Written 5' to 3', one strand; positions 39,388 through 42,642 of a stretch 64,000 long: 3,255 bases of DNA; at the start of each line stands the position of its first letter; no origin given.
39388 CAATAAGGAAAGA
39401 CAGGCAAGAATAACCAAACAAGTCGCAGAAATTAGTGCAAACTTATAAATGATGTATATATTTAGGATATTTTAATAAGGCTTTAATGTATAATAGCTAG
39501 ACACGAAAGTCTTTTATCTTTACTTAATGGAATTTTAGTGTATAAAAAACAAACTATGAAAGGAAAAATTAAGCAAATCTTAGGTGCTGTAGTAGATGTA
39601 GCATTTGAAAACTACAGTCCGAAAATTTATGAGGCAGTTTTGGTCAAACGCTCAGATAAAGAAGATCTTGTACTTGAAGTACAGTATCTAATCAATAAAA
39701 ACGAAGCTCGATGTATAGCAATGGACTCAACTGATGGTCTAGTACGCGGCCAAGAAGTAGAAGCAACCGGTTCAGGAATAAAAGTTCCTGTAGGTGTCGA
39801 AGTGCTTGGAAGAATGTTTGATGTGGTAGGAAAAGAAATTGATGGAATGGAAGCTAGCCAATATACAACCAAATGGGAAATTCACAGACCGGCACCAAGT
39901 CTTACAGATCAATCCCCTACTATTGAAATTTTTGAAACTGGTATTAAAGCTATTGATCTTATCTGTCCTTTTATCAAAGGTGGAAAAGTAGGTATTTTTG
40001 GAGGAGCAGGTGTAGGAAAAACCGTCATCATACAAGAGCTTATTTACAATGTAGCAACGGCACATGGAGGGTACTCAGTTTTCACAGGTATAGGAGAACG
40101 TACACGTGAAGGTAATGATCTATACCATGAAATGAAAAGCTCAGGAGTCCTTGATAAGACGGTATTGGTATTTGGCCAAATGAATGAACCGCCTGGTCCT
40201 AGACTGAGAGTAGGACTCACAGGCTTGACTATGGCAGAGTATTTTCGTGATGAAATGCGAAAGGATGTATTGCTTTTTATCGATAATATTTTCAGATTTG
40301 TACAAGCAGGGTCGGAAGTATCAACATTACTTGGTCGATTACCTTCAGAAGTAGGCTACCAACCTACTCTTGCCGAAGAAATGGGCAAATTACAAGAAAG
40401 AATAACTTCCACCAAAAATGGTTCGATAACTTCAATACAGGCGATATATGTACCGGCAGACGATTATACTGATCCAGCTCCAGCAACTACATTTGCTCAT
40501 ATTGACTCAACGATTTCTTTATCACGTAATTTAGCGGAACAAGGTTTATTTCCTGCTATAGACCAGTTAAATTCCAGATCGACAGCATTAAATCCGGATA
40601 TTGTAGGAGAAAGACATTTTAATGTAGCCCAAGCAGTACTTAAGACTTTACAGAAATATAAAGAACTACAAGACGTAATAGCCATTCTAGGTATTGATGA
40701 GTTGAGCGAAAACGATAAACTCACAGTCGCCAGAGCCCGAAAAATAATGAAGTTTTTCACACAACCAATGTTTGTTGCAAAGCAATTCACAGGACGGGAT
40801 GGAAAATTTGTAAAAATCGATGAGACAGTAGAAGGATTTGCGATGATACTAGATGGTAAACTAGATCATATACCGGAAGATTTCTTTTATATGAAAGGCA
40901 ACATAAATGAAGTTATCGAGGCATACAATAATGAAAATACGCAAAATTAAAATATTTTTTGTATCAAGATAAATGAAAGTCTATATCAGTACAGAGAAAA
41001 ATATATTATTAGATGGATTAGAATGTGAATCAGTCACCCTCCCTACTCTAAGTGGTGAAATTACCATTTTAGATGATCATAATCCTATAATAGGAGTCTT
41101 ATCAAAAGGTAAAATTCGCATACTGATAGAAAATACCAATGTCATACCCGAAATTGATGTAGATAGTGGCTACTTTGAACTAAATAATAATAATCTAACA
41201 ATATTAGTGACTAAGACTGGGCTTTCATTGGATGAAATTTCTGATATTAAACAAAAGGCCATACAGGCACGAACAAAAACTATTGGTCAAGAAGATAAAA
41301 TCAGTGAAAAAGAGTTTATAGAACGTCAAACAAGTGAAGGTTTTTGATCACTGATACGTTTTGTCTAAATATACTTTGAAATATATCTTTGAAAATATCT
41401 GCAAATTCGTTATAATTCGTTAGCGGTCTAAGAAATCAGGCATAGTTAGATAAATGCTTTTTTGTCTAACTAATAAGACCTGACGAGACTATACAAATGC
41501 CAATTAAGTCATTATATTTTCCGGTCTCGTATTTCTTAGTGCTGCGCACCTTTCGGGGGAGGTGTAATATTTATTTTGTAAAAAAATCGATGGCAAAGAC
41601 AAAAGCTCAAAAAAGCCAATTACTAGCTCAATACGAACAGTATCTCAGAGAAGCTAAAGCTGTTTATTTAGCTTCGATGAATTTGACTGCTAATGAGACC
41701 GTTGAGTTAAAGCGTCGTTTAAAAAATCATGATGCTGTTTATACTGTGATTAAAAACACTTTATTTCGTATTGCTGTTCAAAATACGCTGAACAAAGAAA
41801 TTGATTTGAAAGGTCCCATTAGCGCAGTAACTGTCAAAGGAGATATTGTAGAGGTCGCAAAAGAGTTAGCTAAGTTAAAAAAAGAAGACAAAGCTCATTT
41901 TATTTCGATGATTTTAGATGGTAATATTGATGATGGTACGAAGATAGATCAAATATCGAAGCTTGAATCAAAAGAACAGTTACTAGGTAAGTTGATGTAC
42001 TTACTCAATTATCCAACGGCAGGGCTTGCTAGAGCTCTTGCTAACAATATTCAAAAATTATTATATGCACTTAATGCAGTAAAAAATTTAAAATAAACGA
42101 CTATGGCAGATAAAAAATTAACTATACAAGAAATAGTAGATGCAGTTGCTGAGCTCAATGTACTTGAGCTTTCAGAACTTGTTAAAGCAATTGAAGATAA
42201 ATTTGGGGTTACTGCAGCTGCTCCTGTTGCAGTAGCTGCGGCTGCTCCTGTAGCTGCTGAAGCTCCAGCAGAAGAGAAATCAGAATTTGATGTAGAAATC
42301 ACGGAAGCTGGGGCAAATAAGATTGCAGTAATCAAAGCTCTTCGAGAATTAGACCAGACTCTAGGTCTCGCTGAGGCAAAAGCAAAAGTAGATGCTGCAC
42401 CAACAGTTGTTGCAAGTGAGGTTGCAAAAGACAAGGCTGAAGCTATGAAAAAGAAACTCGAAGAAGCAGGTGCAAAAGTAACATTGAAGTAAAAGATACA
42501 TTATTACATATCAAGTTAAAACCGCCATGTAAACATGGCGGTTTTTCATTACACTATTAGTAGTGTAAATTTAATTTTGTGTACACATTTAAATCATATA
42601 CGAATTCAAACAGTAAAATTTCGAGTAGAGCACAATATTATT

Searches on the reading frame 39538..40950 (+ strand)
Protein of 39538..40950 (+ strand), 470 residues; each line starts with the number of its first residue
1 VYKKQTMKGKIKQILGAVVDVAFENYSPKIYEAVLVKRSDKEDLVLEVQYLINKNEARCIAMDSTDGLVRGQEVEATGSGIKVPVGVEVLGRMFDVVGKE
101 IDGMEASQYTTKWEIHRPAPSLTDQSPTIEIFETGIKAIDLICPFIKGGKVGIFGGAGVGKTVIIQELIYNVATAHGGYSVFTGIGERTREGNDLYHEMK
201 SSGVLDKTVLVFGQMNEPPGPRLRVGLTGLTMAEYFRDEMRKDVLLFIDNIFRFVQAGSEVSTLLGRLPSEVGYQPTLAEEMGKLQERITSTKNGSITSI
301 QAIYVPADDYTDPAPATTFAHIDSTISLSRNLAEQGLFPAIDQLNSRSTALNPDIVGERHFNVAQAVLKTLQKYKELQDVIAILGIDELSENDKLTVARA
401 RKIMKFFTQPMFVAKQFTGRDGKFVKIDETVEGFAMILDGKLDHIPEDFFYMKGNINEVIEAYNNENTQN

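Call 82: search_protein_families(library=pfam, proteins=[window:39538-40950:+], max_evalue=0.001)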
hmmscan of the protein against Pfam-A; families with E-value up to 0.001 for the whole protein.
window:39538-40950:+ (470 aa): 4 families
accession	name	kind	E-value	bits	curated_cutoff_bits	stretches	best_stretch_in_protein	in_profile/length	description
PF00006.31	ATP-synt_ab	-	2.2e-74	250.1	29.5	1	135-348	1-213/213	ATP synthase alpha/beta family, nucleotide-binding domain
PF02874.29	ATP-synt_ab_N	-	2e-16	60.7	20.9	1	11-78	1-69/69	ATP synthase alpha/beta family, beta-barrel domain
PF22919.1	ATP-synt_VA_C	-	9.3e-14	51.7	24.7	1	354-433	6-87/101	C-terminal domain of V and A type ATP synthase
PF06745.19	ATPase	-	4.1e-06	26.8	26.6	1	133-204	2-72/231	KaiC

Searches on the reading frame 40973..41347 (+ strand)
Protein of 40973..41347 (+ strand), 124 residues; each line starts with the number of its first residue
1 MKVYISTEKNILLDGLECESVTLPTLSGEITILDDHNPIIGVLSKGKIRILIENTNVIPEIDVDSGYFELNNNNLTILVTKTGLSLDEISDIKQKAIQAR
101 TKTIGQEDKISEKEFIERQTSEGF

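Call 82: search_protein_families(library=pfam, proteins=[window:40973-41347:+], max_evalue=0.001)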
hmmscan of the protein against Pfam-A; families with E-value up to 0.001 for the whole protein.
window:40973-41347:+ (124 aa): 1 family
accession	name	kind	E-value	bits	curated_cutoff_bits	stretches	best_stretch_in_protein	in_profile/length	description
PF02823.21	ATP-synt_DE_N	-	2.3e-12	47.1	27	1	1-80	1-78/80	ATP synthase, Delta/Epsilon chain, beta-sandwich domain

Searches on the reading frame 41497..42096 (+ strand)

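Call 82: search_protein_families(library=pfam, proteins=[window:41497-42096:+], max_evalue=0.001)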
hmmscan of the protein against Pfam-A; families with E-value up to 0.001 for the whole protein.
window:41497-42096:+ (199 aa): 1 family
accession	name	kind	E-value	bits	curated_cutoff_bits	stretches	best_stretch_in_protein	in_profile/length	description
PF00466.25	Ribosomal_L10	-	2.7e-15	56.7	22.8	1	34-128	1-99/100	Ribosomal protein L10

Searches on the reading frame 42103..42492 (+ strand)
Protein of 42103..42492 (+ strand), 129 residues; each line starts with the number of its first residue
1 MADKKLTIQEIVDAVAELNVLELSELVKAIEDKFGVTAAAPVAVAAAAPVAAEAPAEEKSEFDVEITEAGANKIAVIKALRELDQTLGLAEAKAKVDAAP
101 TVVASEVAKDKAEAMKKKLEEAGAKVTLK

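Call 82: search_protein_families(library=pfam, proteins=[window:42103-42492:+], max_evalue=0.001)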
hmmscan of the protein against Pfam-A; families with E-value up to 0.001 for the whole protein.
window:42103-42492:+ (129 aa): 2 families
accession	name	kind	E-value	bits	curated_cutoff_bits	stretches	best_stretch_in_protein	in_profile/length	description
PF00542.24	Ribosomal_L12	-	1.5e-22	80.1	25.9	1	62-129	1-67/67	Ribosomal protein L7/L12 C-terminal domain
PF16320.10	Ribosomal_L12_N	-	2e-19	69.5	25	1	7-54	1-48/48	Ribosomal protein L7/L12 dimerisation domain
